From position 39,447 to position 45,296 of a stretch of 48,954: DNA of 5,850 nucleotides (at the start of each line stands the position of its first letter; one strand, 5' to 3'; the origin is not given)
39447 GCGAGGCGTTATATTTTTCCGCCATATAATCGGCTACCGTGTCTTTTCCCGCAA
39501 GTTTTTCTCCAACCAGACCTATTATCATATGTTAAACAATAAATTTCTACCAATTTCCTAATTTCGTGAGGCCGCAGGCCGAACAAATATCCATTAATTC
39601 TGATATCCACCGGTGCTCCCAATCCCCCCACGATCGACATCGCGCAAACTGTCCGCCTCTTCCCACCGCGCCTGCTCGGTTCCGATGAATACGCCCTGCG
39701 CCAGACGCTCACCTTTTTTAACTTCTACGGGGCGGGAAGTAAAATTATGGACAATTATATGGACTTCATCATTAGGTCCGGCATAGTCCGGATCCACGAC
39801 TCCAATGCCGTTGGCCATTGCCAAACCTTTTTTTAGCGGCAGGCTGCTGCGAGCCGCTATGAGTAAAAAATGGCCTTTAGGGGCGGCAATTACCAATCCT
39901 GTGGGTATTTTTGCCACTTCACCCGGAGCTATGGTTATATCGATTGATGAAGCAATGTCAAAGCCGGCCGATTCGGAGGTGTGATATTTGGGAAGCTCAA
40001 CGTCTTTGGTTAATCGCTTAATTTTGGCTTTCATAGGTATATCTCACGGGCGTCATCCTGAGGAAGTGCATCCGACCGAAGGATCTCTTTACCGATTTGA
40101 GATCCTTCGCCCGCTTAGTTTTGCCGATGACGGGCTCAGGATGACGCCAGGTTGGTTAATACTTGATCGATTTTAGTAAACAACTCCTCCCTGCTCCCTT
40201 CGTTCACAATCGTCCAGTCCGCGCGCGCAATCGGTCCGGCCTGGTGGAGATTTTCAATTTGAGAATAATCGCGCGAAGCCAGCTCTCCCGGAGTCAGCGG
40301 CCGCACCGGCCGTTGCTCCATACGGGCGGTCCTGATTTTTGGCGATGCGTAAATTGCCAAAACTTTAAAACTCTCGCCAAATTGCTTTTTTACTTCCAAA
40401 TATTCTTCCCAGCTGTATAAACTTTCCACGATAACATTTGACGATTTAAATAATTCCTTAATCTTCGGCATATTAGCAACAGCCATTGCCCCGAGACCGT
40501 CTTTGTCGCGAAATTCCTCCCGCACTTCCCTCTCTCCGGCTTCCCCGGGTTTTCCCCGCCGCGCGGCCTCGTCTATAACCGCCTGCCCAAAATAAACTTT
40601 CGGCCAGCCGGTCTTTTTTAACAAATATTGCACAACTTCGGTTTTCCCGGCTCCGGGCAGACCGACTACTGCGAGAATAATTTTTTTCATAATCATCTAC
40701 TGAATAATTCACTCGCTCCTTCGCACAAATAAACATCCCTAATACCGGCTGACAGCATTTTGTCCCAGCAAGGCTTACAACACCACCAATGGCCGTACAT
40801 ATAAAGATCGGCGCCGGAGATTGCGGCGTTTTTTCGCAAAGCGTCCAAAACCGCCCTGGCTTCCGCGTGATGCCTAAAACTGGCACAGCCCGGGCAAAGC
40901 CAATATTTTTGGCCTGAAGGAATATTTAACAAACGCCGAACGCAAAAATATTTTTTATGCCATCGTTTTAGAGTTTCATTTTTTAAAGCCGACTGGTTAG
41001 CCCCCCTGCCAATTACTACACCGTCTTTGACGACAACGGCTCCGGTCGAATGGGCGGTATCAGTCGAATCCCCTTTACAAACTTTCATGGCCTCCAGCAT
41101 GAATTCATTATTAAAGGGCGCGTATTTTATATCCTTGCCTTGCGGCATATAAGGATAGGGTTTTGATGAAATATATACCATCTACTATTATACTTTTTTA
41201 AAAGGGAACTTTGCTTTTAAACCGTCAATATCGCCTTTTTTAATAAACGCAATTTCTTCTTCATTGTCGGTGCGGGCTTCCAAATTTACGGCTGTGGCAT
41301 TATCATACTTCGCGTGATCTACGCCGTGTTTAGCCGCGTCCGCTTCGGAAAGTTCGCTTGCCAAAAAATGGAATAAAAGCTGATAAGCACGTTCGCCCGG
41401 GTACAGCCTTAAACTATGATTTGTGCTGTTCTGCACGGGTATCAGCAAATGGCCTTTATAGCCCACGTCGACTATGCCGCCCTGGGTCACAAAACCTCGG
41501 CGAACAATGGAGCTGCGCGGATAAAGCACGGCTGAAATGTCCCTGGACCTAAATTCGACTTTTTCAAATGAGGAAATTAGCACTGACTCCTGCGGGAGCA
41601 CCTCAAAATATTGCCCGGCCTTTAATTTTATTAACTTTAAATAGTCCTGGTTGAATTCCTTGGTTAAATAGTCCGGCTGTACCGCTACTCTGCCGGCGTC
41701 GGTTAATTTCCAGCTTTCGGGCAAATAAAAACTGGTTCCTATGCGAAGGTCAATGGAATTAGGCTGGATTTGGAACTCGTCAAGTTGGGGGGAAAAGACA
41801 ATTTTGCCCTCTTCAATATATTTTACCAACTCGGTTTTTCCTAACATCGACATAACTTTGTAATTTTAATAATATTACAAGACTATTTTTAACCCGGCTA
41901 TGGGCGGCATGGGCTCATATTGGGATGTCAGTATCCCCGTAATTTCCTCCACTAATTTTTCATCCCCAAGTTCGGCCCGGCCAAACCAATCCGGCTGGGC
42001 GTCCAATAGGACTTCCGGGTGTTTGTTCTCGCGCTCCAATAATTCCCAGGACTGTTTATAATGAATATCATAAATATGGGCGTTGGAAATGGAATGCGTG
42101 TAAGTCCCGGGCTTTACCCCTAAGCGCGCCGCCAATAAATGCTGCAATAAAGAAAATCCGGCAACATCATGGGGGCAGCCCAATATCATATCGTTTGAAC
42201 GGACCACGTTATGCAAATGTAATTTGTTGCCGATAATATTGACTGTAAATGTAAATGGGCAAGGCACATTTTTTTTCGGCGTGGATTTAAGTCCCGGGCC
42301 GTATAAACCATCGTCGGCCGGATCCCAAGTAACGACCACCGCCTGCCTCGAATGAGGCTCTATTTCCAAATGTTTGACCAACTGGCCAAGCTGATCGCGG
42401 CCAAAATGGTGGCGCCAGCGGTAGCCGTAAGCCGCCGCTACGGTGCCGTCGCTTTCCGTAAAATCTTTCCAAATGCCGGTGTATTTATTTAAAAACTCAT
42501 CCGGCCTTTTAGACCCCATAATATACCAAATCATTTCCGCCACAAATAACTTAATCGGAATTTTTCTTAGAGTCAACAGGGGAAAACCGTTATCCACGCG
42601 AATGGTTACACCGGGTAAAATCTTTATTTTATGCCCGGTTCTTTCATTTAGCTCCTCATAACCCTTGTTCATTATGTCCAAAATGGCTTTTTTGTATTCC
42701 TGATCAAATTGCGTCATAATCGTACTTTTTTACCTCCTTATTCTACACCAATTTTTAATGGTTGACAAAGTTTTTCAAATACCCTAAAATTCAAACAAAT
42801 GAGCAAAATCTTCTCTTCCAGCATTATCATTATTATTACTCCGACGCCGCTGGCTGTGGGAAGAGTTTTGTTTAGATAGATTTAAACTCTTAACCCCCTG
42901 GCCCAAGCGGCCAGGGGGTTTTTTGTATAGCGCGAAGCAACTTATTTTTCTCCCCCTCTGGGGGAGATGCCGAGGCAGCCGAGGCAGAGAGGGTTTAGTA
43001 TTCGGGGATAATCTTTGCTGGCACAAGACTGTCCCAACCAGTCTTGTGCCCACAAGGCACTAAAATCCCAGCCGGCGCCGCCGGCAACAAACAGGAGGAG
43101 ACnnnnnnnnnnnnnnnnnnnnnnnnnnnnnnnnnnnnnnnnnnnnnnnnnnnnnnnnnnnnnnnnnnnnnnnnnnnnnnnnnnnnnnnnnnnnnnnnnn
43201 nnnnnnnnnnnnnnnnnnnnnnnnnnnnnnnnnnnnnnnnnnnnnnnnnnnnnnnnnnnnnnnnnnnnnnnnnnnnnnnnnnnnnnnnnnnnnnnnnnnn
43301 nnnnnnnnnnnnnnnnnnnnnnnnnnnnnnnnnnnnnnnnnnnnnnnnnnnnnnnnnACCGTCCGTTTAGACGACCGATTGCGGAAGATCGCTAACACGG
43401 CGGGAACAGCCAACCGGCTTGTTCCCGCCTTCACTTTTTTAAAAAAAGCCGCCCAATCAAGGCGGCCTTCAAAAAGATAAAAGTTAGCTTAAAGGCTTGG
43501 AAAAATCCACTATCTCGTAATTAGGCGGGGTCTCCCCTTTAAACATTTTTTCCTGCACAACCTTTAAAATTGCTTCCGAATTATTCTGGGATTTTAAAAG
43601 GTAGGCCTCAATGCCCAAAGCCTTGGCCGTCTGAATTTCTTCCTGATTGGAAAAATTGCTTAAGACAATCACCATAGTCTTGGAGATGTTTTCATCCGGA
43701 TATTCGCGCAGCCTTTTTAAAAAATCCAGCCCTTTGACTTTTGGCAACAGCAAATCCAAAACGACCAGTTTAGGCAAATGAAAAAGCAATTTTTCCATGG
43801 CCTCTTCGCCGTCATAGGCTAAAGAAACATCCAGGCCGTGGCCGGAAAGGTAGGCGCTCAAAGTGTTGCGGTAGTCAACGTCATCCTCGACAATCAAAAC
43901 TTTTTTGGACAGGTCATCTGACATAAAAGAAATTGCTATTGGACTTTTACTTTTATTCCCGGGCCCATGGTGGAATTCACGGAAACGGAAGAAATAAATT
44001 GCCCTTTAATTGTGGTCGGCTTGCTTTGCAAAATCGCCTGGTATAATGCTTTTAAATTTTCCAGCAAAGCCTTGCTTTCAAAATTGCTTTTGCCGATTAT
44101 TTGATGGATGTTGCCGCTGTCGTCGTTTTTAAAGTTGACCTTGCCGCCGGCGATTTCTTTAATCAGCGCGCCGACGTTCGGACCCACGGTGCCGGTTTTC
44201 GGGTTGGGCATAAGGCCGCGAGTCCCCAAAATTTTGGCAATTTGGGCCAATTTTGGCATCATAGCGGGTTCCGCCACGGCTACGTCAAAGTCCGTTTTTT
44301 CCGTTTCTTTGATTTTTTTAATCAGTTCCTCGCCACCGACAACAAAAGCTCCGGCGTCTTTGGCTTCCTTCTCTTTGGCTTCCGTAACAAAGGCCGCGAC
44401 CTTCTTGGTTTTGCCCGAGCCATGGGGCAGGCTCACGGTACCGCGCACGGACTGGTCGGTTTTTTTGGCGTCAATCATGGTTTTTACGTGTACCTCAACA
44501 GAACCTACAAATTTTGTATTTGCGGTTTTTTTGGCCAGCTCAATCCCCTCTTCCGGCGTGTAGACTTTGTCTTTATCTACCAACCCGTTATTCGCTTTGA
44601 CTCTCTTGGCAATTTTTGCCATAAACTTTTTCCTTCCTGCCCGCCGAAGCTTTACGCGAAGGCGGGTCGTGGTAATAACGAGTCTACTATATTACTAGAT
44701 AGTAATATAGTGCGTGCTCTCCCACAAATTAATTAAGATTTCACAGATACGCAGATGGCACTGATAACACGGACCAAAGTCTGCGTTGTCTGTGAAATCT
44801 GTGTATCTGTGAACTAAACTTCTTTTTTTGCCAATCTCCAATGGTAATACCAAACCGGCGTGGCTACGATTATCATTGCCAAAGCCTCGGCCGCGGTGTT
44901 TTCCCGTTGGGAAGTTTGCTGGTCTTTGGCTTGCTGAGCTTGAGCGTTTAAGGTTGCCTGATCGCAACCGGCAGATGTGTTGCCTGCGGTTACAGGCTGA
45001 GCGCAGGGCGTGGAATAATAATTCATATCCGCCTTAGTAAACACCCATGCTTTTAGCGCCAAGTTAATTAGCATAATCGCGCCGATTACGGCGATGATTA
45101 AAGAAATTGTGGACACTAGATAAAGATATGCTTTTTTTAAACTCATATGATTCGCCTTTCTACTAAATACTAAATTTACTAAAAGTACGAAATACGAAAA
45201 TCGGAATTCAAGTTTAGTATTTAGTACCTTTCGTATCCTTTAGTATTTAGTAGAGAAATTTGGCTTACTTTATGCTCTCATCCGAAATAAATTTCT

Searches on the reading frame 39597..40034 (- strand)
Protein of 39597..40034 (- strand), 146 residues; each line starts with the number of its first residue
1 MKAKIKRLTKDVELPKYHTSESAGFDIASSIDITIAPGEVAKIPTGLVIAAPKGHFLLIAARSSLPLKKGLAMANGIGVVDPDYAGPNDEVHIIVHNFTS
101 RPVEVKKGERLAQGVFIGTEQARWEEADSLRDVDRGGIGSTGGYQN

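Call 69: search_protein_families(library=pfam, proteins=[window:39597-40034:-], max_evalue=0.001)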
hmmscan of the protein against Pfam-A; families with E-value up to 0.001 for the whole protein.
window:39597-40034:- (146 aa): 2 families
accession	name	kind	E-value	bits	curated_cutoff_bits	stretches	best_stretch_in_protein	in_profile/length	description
PF00692.24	dUTPase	-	1.4e-24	86.8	22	1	11-141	2-128/129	dUTPase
PF22769.1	DCD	-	7.1e-05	23.4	27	1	30-116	68-150/153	dCTP deaminase-like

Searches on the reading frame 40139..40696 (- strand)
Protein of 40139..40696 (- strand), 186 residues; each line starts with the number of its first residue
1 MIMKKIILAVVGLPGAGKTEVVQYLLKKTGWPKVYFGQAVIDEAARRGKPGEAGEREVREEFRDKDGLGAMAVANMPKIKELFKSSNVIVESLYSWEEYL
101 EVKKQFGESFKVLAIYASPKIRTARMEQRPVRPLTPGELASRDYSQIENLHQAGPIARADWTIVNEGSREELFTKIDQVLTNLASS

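Call 69: search_protein_families(library=pfam, proteins=[window:40139-40696:-], max_evalue=0.001)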
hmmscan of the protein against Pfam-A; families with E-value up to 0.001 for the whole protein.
window:40139-40696:- (186 aa): 2 families
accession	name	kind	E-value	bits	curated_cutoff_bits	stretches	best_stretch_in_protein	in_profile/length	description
PF13207.12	AAA_17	-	2.2e-10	41.4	27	1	11-128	1-122/136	AAA domain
PF13238.12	AAA_18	-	5.8e-09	36.9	29.4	1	9-130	2-112/128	AAA domain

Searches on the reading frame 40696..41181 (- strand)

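Call 69: search_protein_families(library=pfam, proteins=[window:40696-41181:-], max_evalue=0.001)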
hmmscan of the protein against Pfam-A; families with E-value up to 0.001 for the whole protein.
window:40696-41181:- (162 aa): 2 families
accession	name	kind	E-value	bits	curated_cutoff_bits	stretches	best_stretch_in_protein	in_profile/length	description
PF00383.29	dCMP_cyt_deam_1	-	4.5e-11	43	25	1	25-153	5-101/102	Cytidine and deoxycytidylate deaminase zinc-binding region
PF14437.12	MafB19-deam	-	1.1e-09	38.7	27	1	26-152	5-99/142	MafB19-like deaminase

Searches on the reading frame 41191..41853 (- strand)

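Call 69: search_protein_families(library=pfam, proteins=[window:41191-41853:-], max_evalue=0.001)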
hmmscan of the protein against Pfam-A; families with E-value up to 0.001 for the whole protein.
window:41191-41853:- (221 aa): 3 families
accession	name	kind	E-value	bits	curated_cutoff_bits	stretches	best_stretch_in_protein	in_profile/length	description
PF22769.1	DCD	-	2e-26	93.3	27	1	4-162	2-151/153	dCTP deaminase-like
PF00692.24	dUTPase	-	9.3e-10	38.8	22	1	77-173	18-114/129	dUTPase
PF06559.16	DCD_N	-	4e-08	33.7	21.4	1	3-161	4-160/164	2'-deoxycytidine 5'-triphosphate deaminase (DCD) N-terminal domain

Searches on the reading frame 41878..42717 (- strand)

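Call 69: search_protein_families(library=pfam, proteins=[window:41878-42717:-], max_evalue=0.001)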
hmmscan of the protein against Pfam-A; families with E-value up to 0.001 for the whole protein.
window:41878-42717:- (280 aa): 1 family
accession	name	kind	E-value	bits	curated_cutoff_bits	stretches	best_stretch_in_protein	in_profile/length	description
PF00303.24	Thymidylat_synt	-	6.1e-50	170.3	24.3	1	6-242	1-237/266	Thymidylate synthase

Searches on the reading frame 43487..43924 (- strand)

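Call 69: search_protein_families(library=pfam, proteins=[window:43487-43924:-], max_evalue=0.001)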
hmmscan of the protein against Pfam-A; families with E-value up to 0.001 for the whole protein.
window:43487-43924:- (146 aa): 1 family
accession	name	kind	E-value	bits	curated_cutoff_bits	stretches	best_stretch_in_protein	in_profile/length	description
PF00072.30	Response_reg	-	1.5e-20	73.8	30.2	1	9-118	1-106/111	Response regulator receiver domain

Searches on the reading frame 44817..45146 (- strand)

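Call 69: search_protein_families(library=pfam, proteins=[window:44817-45146:-], max_evalue=0.001)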
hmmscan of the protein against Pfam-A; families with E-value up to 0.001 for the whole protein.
window:44817-45146:- (110 aa): 1 family
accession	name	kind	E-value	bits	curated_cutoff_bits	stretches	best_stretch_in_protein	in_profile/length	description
PF18920.5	DUF5671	-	3.9e-12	46.6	28.4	2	73-106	34-66/132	Domain of unknown function (DUF5671)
